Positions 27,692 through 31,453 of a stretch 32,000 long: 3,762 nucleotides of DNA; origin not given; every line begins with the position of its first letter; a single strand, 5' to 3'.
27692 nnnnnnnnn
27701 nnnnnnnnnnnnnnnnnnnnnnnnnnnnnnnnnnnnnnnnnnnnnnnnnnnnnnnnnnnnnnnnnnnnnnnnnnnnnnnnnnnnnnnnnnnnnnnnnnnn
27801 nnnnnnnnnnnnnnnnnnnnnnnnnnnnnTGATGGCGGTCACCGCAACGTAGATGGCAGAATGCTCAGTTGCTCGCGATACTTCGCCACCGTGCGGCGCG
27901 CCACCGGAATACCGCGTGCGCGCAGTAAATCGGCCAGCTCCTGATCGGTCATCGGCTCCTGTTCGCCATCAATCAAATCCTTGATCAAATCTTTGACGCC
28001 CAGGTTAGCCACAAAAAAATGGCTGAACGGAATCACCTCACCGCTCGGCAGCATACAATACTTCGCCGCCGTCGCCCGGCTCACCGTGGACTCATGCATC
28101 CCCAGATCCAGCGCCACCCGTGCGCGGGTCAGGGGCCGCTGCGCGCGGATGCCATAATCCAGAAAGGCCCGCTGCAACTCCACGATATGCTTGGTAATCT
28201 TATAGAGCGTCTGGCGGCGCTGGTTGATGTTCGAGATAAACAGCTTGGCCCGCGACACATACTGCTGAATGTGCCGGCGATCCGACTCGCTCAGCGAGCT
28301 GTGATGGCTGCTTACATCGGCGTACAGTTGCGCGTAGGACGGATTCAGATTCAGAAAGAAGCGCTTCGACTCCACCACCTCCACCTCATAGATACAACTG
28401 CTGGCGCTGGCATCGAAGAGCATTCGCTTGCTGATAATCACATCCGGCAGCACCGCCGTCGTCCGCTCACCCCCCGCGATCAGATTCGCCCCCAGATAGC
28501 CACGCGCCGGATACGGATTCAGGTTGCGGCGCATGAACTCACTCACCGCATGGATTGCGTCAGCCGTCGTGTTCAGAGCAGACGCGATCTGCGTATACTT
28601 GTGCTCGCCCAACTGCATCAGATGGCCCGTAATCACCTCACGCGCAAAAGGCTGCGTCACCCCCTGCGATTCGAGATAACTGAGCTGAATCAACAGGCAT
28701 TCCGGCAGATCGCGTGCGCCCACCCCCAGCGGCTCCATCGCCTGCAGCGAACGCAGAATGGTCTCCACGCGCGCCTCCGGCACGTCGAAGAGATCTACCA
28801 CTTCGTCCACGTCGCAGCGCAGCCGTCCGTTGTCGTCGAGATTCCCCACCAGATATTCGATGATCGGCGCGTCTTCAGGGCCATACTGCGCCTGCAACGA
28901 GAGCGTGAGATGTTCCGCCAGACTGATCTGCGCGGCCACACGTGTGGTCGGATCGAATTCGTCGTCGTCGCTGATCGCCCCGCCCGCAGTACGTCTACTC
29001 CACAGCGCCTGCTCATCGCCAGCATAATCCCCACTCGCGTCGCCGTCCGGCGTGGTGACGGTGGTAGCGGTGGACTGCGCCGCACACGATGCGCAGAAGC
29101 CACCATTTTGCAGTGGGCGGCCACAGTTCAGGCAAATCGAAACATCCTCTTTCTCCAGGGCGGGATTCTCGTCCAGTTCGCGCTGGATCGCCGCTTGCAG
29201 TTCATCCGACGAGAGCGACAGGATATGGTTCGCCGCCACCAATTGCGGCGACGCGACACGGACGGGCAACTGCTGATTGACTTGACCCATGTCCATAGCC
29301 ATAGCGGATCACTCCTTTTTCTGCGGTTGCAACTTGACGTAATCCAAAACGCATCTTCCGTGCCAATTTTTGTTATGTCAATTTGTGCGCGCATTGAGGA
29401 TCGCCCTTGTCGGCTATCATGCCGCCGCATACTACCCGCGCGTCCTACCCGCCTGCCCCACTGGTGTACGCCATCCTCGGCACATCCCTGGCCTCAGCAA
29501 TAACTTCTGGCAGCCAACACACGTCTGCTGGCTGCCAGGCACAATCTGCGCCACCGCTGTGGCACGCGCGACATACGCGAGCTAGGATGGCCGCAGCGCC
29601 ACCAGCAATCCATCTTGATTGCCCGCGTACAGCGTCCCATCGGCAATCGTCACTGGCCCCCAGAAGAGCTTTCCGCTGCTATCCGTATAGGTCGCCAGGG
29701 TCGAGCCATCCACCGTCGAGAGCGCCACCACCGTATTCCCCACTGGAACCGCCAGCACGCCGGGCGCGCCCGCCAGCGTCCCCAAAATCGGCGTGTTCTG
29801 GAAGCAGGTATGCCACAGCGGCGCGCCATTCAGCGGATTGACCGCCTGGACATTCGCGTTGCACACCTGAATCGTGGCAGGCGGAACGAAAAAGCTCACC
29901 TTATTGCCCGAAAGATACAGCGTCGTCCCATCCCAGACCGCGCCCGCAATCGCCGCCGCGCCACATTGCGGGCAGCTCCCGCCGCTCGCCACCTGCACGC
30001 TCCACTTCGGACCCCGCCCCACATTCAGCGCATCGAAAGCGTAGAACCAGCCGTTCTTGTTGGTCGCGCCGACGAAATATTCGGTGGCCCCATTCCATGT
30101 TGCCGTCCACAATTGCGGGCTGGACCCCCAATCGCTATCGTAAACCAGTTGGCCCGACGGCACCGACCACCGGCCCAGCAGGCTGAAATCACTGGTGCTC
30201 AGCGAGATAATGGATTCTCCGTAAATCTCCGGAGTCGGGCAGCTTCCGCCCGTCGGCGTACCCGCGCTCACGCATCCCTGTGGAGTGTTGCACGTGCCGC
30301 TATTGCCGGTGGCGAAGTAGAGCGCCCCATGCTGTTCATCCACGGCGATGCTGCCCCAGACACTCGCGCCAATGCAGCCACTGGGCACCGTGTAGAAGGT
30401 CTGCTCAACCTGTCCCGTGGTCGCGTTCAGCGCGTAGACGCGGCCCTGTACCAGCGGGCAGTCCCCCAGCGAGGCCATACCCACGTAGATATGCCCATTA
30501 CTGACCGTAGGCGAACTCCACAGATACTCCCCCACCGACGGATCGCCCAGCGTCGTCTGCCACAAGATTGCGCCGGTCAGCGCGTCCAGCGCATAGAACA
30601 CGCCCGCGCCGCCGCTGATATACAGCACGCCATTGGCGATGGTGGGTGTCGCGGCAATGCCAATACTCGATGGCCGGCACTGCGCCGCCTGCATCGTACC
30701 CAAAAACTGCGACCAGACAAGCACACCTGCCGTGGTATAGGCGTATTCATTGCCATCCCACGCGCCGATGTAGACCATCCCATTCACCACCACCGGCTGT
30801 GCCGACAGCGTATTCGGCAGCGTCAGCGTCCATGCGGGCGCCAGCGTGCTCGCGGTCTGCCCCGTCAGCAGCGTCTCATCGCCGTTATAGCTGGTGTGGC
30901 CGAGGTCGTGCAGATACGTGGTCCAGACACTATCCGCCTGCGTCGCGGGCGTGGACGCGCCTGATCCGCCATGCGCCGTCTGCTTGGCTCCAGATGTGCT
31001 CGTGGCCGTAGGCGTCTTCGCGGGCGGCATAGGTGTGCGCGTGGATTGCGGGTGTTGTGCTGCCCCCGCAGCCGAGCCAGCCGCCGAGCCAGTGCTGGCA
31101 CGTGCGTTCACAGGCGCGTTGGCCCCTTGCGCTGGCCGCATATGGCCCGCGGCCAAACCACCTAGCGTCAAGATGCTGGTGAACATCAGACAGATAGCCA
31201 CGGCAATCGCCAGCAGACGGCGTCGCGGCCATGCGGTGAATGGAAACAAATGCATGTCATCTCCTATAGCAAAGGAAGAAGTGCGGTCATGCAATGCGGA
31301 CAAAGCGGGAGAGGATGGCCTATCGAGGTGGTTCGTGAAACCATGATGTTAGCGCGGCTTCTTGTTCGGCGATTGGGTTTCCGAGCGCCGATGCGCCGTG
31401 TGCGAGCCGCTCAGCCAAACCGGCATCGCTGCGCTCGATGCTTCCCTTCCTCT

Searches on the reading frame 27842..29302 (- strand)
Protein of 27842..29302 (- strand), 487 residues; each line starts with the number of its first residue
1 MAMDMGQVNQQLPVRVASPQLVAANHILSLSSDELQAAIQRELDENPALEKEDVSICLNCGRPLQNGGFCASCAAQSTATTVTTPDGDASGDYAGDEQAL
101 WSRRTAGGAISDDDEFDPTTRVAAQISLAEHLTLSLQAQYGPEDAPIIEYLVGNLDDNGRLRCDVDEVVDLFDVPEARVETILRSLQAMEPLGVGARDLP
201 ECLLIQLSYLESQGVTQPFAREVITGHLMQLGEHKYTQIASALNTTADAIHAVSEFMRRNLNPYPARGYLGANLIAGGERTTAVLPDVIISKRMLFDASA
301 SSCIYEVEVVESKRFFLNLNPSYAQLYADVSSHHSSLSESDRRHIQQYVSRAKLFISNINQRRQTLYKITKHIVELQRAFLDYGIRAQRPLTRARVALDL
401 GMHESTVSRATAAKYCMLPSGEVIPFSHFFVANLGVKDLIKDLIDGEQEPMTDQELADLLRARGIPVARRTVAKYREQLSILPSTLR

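Call 12: search_protein_families(library=pfam, proteins=[window:27842-29302:-], max_evalue=0.001)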
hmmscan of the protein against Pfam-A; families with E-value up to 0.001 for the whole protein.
window:27842-29302:- (487 aa): 3 families
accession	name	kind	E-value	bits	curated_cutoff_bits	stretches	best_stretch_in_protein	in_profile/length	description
PF04963.19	Sigma54_CBD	-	2.3e-36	125.7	22.9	1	121-293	5-163/185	Sigma-54 factor, core binding domain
PF04552.19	Sigma54_DBD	-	4.2e-35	121.3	22.8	1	344-487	3-158/160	Sigma-54, DNA binding domain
PF00309.25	Sigma54_AID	-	4.7e-09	36.4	23.8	1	18-50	13-45/46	Sigma-54 factor, Activator interacting domain (AID)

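Call 75: list_cluster_members(proteins=[window:27842-29302:-, window:5334-5666:-, window:4781-5272:-, window:15611-22261:-, window:3156-4013:-, window:14521-15480:-])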
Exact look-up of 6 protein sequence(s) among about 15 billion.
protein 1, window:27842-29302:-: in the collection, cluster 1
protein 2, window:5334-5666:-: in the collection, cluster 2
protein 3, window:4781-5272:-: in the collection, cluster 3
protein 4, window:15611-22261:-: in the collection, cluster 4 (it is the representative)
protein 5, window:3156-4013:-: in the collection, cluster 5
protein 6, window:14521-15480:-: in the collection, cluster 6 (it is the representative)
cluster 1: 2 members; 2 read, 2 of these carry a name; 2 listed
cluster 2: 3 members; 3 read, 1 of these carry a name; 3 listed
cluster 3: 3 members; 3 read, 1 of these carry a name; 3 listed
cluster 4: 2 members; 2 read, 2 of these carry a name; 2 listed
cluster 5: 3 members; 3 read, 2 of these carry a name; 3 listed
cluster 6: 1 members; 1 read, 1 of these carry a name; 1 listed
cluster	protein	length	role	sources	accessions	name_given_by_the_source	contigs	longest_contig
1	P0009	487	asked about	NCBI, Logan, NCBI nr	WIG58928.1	MAG: RNA polymerase sigma-54 factor RpoN [Ktedonobacterales bacterium]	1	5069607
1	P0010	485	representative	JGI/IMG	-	RNA polymerase sigma-54 factor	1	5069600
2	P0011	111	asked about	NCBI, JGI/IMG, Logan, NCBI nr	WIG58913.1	MAG: Transcriptional regulator, ArsR family [Ktedonobacterales bacterium] | DNA-binding transcriptional ArsR family regulator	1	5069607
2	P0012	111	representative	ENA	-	-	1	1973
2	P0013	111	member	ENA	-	-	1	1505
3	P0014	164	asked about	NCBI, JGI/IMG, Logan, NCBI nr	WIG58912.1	MAG: Ligand-binding SRPBCC domain protein family [Ktedonobacterales bacterium] | uncharacterized protein YndB with AHSA1/START domain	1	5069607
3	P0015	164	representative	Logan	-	-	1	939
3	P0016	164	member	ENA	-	-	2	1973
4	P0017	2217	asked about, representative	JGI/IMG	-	RHS repeat-associated protein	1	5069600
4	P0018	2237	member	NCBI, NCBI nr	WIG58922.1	MAG: hypothetical protein OJF49_001669 [Ktedonobacterales bacterium]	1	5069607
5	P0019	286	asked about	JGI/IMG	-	hypothetical protein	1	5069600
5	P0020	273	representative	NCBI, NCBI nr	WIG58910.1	MAG: hypothetical protein OJF49_001657 [Ktedonobacterales bacterium]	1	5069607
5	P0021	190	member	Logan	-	-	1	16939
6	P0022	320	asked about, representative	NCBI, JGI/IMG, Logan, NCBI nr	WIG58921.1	MAG: hypothetical protein OJF49_001668 [Ktedonobacterales bacterium] | hypothetical protein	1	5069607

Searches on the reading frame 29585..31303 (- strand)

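Call 71: search_protein_families(library=pfam, proteins=[window:29585-31303:-], max_evalue=0.01)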
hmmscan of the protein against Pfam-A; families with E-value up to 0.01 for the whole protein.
window:29585-31303:- (573 aa): 4 families
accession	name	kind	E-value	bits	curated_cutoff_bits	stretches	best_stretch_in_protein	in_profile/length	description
PF13360.13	PQQ_2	-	6.7e-19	68.9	27.6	3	218-327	27-120/233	Outer membrane protein assembly factor BamB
PF01011.28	PQQ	-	4.2e-14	52.6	26.7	2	196-303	30-140/595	Glucose/ethanol/alcohol dehydrogenase, beta-propeller domain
PF13570.13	Beta-prop_ACSF4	-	4.5e-11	43.2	133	2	152-305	79-212/329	Beta-alanine-activating enzyme, beta-propeller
PF25293.1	Beta-prop_EMC1_N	-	0.0015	18.7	34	0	190-302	92-192/219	EMC1 N-terminal beta-propeller domain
